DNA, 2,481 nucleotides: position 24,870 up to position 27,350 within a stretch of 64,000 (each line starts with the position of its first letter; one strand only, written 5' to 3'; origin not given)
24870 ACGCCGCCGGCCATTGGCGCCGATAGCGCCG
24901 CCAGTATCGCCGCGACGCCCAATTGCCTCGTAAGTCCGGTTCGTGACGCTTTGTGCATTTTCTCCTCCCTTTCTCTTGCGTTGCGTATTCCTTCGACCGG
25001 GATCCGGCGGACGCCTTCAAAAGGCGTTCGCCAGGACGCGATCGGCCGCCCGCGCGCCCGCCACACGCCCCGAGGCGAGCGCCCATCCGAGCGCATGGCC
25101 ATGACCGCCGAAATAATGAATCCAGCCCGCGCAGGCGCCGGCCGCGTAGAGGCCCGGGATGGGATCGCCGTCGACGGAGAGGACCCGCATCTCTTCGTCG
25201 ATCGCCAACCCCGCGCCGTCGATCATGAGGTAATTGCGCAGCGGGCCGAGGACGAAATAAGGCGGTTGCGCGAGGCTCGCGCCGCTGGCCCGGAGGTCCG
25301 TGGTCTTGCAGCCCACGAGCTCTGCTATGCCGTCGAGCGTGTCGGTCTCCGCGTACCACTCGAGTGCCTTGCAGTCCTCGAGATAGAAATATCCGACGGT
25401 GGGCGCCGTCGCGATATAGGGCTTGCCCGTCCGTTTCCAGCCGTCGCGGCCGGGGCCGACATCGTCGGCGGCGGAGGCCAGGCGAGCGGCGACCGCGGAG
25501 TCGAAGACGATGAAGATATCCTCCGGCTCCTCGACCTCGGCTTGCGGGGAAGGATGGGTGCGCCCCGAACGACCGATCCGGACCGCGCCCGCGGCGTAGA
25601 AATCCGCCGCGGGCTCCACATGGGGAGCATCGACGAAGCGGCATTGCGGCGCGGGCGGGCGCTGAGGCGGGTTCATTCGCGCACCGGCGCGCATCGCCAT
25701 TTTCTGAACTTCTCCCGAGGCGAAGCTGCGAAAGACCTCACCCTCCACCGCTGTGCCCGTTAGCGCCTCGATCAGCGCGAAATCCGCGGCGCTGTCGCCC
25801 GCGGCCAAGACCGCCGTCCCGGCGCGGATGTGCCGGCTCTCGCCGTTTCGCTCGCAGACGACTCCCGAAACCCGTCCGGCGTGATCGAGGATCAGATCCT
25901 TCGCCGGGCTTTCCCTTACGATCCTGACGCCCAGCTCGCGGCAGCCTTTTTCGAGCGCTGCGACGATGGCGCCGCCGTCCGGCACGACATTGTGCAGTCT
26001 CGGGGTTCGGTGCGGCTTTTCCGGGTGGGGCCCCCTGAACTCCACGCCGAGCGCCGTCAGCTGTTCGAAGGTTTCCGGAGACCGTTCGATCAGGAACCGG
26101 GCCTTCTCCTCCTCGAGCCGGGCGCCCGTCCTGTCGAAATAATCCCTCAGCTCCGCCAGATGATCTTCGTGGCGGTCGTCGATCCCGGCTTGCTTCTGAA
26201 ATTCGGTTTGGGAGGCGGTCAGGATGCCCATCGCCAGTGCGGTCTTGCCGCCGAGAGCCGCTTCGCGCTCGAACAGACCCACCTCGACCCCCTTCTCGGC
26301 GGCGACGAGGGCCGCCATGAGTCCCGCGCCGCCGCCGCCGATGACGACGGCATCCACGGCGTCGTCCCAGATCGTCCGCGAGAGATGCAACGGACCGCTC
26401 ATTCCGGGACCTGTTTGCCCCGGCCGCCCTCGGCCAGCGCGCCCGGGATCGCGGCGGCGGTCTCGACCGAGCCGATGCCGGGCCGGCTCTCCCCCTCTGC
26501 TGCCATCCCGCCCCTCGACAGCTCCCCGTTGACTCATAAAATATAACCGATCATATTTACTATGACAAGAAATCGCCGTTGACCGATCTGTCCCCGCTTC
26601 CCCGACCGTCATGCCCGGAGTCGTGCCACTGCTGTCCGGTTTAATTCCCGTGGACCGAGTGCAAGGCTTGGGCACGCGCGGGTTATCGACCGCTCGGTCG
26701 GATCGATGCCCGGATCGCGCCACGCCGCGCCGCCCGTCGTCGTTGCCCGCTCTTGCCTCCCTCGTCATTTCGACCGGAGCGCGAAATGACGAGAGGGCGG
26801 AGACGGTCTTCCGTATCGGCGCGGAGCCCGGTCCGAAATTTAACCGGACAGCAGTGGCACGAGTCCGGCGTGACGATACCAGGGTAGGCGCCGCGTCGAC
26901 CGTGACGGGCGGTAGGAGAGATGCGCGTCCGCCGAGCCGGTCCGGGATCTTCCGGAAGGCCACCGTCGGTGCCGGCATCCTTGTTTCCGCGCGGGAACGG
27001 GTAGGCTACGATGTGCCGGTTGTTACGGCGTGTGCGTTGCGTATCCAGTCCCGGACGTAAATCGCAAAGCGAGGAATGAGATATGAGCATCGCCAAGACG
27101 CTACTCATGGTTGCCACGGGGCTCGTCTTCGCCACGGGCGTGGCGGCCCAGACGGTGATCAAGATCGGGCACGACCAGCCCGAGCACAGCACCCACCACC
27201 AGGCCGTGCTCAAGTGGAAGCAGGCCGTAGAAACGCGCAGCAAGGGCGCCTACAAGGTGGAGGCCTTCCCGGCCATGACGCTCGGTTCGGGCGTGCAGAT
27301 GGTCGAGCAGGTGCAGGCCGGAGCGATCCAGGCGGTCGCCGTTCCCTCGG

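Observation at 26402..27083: MITE-like inverted-repeat element in the 680-bp spacer between two divergent TRAP operons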

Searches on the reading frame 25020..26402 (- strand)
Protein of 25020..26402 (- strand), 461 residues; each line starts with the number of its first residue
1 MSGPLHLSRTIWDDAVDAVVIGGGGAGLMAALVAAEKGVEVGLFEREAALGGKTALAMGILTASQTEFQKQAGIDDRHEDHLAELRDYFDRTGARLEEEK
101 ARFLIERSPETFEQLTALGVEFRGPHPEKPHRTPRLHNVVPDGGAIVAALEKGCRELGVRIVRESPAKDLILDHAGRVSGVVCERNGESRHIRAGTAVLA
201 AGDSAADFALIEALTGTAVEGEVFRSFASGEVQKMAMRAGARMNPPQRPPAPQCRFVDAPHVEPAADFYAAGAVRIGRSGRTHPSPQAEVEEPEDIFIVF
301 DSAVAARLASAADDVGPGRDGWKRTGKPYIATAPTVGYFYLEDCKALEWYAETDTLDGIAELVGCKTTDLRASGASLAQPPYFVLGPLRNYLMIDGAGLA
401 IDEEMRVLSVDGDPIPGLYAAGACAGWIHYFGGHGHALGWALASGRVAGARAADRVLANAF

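Call 41: find_homologous_proteins(query=window:25020-26402:-, max_evalue=1e-120)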
Query window:25020-26402:- (461 aa): 5 proteins with E <= 1e-120 among 8000 candidates.
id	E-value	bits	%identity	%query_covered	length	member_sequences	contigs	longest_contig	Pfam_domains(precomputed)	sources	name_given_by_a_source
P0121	0.0e+0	1022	99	100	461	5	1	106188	PF01266.31,PF00890.31,PF07992.21,PF03486.21,PF12831.14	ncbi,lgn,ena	-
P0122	8.5e-240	815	80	98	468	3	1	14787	PF01266.31,PF00890.31,PF07992.21,PF03486.21,PF12831.14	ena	-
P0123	1.0e-230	785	76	99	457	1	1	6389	PF01266.31,PF13450.13,PF00890.31,PF07992.21,PF03486.21,PF12831.14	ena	-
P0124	9.6e-159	547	58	96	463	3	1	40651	PF01266.31,PF00890.31,PF07992.21,PF03486.21,PF01494.26,PF12831.14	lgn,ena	-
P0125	1.4e-129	451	77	57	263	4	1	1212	PF00890.31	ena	-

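Call 42: find_encoding_contigs(protein=P0121, flank=4000, max_places=6)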
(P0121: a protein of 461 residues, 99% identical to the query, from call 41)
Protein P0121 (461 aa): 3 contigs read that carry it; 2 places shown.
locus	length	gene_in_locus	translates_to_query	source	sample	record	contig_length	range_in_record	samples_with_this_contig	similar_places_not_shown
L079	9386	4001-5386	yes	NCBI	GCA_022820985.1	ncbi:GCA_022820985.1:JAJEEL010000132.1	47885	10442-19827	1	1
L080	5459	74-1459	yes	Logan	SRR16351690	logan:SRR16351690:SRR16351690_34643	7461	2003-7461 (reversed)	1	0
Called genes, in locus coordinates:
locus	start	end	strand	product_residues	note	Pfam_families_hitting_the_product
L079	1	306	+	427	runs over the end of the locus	PF14559:TPR_19 (faint), PF13428:TPR_14 (faint)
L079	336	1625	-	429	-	PF06808:DctM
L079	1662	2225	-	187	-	PF04290:DctQ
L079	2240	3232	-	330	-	PF03480:DctP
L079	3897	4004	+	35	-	-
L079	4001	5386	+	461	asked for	PF00890:FAD_binding_2, PF01266:DAO, PF03486:HI0933_like (weak), PF07992:Pyr_redox_2 (weak), PF12831:FAD_oxidored, PF00890:FAD_binding_2 (weak)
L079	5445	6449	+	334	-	PF03480:DctP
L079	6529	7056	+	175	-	PF04290:DctQ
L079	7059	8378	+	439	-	PF06808:DctM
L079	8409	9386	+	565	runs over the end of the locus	PF02776:TPP_enzyme_N, PF00205:TPP_enzyme_M, PF02775:TPP_enzyme_C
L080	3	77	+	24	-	?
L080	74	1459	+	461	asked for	PF00890:FAD_binding_2, PF01266:DAO, PF03486:HI0933_like (weak), PF07992:Pyr_redox_2 (weak), PF12831:FAD_oxidored, PF00890:FAD_binding_2 (weak)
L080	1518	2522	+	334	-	PF03480:DctP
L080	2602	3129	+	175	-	PF04290:DctQ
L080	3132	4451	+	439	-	PF06808:DctM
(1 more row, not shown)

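Call 43: find_encoding_contigs(protein=P0122, flank=4000, max_places=4)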
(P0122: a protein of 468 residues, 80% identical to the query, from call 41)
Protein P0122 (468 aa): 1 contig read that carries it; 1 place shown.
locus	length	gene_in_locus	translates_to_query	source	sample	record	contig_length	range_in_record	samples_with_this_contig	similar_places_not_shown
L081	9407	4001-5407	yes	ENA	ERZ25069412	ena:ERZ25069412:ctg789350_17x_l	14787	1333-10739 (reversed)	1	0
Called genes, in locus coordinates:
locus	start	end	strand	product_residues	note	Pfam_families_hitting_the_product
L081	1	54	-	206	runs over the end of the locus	PF02798:GST_N, PF13417:GST_N_3, PF13409:GST_N_2, PF00043:GST_C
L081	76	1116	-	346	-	PF00355:Rieske, PF19112:VanA_C (faint)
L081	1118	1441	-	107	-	PF20552:HTH_62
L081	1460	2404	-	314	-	PF00903:Glyoxalase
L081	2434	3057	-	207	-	PF02311:AraC_binding (weak), PF07883:Cupin_2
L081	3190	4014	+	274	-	PF09339:HTH_IclR, PF01614:IclR_C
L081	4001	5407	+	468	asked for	PF00890:FAD_binding_2, PF01266:DAO, PF03486:HI0933_like (weak), PF07992:Pyr_redox_2 (faint), PF12831:FAD_oxidored, PF00890:FAD_binding_2 (weak)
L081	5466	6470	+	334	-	PF03480:DctP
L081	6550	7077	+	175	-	PF04290:DctQ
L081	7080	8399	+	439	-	PF06808:DctM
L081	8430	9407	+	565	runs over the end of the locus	PF02776:TPP_enzyme_N, PF00205:TPP_enzyme_M, PF02775:TPP_enzyme_C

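Call 44: find_encoding_contigs(protein=P0123, flank=4000, max_places=4)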
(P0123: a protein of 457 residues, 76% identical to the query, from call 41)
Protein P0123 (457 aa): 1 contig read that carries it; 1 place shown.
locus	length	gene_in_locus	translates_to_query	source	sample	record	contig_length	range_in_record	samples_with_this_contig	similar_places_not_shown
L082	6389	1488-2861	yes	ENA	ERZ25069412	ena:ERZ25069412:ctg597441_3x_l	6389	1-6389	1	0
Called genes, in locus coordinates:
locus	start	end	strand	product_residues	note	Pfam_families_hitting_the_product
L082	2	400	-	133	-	?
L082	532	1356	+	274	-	PF09339:HTH_IclR, PF01614:IclR_C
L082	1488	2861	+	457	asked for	PF00890:FAD_binding_2, PF01266:DAO, PF03486:HI0933_like (weak), PF07992:Pyr_redox_2, PF12831:FAD_oxidored, PF13450:NAD_binding_8 (faint), PF00890:FAD_binding_2 (weak)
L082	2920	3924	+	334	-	PF03480:DctP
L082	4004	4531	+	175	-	PF04290:DctQ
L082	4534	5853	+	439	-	PF06808:DctM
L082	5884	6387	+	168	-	?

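Call 65: list_cluster_members(proteins=[P0121, P0004])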
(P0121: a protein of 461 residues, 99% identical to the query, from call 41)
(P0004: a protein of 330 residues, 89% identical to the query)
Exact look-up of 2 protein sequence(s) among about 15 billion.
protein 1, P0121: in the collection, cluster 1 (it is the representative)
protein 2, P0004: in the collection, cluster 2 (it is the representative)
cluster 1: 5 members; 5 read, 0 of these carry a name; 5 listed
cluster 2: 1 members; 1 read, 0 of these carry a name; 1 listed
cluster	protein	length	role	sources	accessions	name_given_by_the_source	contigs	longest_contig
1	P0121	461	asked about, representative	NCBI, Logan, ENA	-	-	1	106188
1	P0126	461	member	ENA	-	-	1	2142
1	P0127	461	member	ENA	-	-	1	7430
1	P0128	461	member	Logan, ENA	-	-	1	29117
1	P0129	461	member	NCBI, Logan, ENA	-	-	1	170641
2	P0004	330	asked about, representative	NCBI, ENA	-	-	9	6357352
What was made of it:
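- Tried and rejected: Taxonomic naming of the host through cluster members: no names on record (call 65).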

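Call 67: find_encoding_contigs(protein=P0128, flank=3000, max_places=4)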
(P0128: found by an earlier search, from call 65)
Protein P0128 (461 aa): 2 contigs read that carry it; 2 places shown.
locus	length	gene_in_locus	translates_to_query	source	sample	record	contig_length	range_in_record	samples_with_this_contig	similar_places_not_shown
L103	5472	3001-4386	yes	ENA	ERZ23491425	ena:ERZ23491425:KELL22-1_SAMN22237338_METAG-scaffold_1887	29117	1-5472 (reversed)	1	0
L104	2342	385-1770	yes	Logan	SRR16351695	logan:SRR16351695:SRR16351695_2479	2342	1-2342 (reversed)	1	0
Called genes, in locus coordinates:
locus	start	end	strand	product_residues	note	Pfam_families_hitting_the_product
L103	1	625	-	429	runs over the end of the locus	PF06808:DctM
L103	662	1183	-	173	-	PF04290:DctQ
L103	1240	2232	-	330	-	PF03480:DctP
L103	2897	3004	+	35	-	-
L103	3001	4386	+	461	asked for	PF00890:FAD_binding_2, PF01266:DAO, PF03486:HI0933_like (weak), PF07992:Pyr_redox_2 (weak), PF12831:FAD_oxidored, PF00890:FAD_binding_2 (weak)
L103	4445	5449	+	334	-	PF03480:DctP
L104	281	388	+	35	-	-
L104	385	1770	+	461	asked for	PF00890:FAD_binding_2, PF01266:DAO, PF03486:HI0933_like (weak), PF07992:Pyr_redox_2 (weak), PF12831:FAD_oxidored, PF00890:FAD_binding_2 (weak)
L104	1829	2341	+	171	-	?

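Call 68: find_encoding_contigs(protein=P0127, flank=3000, max_places=4)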
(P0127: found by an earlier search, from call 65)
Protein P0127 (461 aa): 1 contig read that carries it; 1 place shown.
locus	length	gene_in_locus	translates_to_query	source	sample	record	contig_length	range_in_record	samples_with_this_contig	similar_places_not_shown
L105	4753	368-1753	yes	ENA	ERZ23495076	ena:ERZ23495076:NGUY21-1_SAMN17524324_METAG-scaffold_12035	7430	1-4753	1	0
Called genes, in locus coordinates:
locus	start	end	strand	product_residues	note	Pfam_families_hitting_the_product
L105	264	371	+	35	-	-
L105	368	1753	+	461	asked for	PF00890:FAD_binding_2, PF01266:DAO, PF03486:HI0933_like (weak), PF07992:Pyr_redox_2 (weak), PF12831:FAD_oxidored, PF00890:FAD_binding_2 (weak)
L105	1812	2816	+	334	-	PF03480:DctP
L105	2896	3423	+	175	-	PF04290:DctQ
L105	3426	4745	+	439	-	PF06808:DctM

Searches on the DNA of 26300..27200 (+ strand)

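Call 5: search_rna_families(source=window, start=26300, end=27200, threshold=evalue, max_evalue=10)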
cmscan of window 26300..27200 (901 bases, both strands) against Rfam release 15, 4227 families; matches with E-value up to 10: 8.
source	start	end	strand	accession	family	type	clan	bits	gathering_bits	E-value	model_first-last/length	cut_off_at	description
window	26737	26794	+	RF04163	mir-8364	Gene; miRNA;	-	25.4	67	0.045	1-61/61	no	mir-8364 microRNA precursor family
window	26760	26792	-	RF04163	mir-8364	Gene; miRNA;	-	20.7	67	0.65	1-61/61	no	mir-8364 microRNA precursor family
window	26323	26394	-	RF03207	mir-3960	Gene; miRNA;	-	20.2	73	4.1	1-73/73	no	mir-3960 microRNA precursor family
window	27113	27170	-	RF02163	sR-tMet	Gene; snRNA; snoRNA; CD-box;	-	17.2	50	4.6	1-72/72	no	Small nucleolar RNA sR-tMet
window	26959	27036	+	RF03262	mir-1181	Gene; miRNA;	-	16.1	95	7.9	1-81/81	no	mir-1181 microRNA precursor family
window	26300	26417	+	RF02886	npcTB_6715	Gene; sRNA;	-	14.6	72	0.35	104-212/212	5'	Mycobacterium sRNA 6715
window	26340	26366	-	RF01059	mir-598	Gene; miRNA;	-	14.5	69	9.3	1-80/80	no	mir-598 microRNA precursor family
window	26753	26800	-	RF03911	mir-1910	Gene; miRNA;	-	14.2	70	9.2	1-80/80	no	mir-1910 microRNA precursor family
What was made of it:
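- On Known structured RNA (Rfam 15): The best hits are eukaryotic miRNA models at 14-25 bits against gathering scores of 67-95 (call 5).
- There is no Rfam family hit (call 5).
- Tried and rejected: Rfam scan of the spacer: only sub-threshold miRNA noise (call 5).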

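Call 13: search_dna_similar(query=window:26403-27082:+, collection=plasmids, mode=distant, max_rows=30)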
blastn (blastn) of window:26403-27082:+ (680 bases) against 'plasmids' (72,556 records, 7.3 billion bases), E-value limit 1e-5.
No match.
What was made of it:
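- Tried and rejected: blastn of the 680-bp spacer against plasmids: no match (call 13).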

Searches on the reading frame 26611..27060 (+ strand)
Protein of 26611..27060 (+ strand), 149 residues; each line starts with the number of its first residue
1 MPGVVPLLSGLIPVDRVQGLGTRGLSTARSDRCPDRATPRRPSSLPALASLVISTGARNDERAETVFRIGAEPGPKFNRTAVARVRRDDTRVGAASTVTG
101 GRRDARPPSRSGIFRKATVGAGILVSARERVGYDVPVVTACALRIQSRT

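Call 10: search_protein_families(library=pfam, proteins=[window:26611-27060:+])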
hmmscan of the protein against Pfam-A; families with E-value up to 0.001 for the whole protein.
window:26611-27060:+ (149 aa): 0 families
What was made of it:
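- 26626..26857 (.): MITE proper: 232 bp from CCAC to GTGG, with no transposase. ORFs across the element have no Pfam hit (call 10).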
